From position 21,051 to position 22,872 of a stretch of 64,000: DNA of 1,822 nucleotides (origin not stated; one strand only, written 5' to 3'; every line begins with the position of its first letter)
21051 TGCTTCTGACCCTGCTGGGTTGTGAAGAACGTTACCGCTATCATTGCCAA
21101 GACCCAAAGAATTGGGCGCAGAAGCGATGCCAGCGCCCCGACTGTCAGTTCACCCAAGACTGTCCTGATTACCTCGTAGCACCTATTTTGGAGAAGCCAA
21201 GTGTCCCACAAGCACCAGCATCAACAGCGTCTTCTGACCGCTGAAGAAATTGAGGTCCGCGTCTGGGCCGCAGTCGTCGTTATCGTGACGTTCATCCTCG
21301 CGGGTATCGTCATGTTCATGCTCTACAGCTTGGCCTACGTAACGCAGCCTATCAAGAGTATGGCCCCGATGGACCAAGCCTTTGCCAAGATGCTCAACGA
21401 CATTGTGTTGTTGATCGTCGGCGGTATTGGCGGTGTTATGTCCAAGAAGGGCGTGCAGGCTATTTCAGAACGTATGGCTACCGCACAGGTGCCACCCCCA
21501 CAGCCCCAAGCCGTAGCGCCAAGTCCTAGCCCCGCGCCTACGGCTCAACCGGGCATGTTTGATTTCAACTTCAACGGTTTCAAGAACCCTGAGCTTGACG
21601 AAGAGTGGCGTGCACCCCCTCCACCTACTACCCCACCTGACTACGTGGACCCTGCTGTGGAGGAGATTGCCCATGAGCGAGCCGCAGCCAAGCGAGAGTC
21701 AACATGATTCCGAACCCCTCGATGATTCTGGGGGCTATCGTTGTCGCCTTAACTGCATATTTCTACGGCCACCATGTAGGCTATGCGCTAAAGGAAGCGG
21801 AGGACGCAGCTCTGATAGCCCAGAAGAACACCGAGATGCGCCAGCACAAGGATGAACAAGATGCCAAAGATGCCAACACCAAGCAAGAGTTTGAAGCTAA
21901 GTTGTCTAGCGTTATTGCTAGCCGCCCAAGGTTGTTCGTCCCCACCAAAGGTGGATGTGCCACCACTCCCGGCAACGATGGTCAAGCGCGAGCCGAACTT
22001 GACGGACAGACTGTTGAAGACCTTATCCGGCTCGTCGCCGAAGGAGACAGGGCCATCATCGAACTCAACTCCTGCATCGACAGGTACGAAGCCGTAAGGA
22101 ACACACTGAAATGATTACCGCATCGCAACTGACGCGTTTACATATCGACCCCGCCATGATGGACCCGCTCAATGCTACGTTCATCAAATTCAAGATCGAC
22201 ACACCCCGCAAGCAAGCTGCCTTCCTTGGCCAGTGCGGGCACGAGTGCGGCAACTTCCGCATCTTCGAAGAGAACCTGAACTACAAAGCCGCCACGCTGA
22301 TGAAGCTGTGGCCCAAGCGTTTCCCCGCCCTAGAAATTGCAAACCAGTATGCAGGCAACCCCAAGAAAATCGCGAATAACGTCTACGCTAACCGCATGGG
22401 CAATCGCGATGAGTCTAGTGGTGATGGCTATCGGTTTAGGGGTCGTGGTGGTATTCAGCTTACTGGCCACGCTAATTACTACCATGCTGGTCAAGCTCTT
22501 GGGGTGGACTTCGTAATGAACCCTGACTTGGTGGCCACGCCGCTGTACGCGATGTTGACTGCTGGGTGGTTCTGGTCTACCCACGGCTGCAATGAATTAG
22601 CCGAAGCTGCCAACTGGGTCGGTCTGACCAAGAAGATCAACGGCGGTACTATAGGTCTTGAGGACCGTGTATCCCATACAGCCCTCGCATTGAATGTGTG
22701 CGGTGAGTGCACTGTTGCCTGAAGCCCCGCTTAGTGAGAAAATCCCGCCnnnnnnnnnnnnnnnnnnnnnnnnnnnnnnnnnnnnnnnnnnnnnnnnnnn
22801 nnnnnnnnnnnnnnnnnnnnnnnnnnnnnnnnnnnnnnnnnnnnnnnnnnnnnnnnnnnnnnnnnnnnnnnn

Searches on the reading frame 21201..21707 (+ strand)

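Call 95: search_protein_families(library=phrogs, proteins=[window:21201-21707:+], max_evalue=0.001)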
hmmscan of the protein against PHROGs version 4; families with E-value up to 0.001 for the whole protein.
window:21201-21707:+ (168 aa): 1 family
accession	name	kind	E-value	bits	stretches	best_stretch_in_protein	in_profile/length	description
phrog_25359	-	unknown function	4.2e-10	40.6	1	8-86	3-80/94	-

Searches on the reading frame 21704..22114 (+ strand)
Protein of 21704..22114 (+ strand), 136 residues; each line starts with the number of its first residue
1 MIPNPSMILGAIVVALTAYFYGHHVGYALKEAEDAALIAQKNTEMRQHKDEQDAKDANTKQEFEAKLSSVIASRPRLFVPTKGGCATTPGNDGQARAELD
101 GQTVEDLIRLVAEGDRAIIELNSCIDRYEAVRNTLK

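Call 95: search_protein_families(library=phrogs, proteins=[window:21704-22114:+], max_evalue=0.001)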
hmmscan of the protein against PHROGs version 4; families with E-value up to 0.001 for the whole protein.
window:21704-22114:+ (136 aa): 3 families
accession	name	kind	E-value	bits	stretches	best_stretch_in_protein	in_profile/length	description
phrog_1327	-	lysis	2.4e-07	31.8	1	90-129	113-152/158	Rz-like spanin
phrog_2466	-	lysis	1.4e-06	29.2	1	32-133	55-168/172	Rz-like spanin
phrog_12535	-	unknown function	4.5e-05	24.5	1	7-55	14-58/93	-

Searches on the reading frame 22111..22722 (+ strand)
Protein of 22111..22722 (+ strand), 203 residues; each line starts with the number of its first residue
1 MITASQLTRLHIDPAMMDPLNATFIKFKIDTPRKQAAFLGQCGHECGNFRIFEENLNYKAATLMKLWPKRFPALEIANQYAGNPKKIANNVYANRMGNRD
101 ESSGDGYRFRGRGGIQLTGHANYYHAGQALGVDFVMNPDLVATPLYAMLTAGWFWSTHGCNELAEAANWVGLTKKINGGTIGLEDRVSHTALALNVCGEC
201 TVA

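Call 95: search_protein_families(library=phrogs, proteins=[window:22111-22722:+], max_evalue=0.001)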
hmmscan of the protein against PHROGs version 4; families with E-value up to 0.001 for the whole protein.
window:22111-22722:+ (203 aa): 9 families
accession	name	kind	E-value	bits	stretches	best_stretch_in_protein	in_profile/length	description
phrog_181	-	lysis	2.8e-76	259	1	14-198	349-531/769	endolysin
phrog_26317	-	unknown function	6.8e-33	114.1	1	86-196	8-116/119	-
phrog_9506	-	lysis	1.2e-27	98.4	1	94-196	74-192/330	endolysin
phrog_14712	-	moron, auxiliary metabolic gene and host takeover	8.8e-24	85.3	1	95-193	79-184/322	chitinase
phrog_3201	-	tail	1.2e-15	57.3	1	34-190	2037-2198/2408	tail fiber protein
phrog_317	-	lysis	2.4e-13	51.1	1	17-190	213-352/492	endolysin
phrog_1519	-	lysis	1.7e-12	48.2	1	23-194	226-377/502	endolysin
phrog_34417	-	unknown function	2.5e-12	47.7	1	92-188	76-186/326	-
phrog_12261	-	unknown function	9.2e-07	30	1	115-179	14-76/76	-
